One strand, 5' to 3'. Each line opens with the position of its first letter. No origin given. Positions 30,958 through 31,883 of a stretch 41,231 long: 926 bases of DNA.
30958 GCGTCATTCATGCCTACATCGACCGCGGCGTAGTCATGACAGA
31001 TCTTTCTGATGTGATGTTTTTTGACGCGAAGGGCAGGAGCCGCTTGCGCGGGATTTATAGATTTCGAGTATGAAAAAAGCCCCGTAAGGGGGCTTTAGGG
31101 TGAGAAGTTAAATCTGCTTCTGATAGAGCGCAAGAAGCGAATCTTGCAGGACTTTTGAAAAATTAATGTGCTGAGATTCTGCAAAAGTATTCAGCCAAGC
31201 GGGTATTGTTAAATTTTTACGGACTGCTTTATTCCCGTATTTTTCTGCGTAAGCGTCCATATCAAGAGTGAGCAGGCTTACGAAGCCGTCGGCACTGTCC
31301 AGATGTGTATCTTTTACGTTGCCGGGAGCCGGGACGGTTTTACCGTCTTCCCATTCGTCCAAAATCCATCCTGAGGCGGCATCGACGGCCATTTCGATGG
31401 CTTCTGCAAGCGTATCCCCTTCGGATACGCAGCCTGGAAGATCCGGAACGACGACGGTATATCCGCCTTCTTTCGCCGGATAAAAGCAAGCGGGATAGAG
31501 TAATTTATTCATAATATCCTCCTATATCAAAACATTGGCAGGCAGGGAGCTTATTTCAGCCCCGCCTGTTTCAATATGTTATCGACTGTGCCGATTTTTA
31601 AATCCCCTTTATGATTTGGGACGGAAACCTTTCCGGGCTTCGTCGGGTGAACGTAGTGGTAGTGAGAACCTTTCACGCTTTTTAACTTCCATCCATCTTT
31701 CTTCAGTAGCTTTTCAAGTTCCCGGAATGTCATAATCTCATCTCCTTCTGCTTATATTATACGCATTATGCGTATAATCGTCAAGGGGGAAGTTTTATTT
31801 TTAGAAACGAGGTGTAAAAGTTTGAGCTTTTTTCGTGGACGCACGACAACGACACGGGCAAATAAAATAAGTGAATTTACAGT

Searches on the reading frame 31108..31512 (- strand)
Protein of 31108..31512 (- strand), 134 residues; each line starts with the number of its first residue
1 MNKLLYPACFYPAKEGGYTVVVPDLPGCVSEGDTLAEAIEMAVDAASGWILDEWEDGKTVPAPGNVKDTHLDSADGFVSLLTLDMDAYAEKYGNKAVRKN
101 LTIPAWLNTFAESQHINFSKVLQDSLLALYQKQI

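Call 71: search_protein_families(library=pfam, proteins=[window:31108-31512:-], max_evalue=0.01)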
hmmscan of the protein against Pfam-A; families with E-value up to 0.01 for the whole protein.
window:31108-31512:- (134 aa): 2 families
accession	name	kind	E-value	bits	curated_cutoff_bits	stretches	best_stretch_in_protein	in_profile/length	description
PF15919.11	HicB_lk_antitox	-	3e-18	66.6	27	1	6-107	1-100/123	HicB_like antitoxin of bacterial toxin-antitoxin system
PF21748.3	UPF0150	-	0.00038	20.8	27.3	1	15-61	18-64/64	UPF0150-like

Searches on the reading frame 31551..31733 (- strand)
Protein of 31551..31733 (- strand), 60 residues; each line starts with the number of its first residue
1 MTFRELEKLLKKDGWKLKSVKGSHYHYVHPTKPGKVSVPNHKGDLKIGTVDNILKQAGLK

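Call 71: search_protein_families(library=pfam, proteins=[window:31551-31733:-], max_evalue=0.01)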
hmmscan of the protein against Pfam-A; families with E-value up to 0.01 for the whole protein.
window:31551-31733:- (60 aa): 1 family
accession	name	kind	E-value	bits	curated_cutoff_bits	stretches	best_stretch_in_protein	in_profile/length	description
PF07927.17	HicA_toxin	-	4.2e-23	81.6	27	1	3-59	1-58/58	HicA toxin of bacterial toxin-antitoxin,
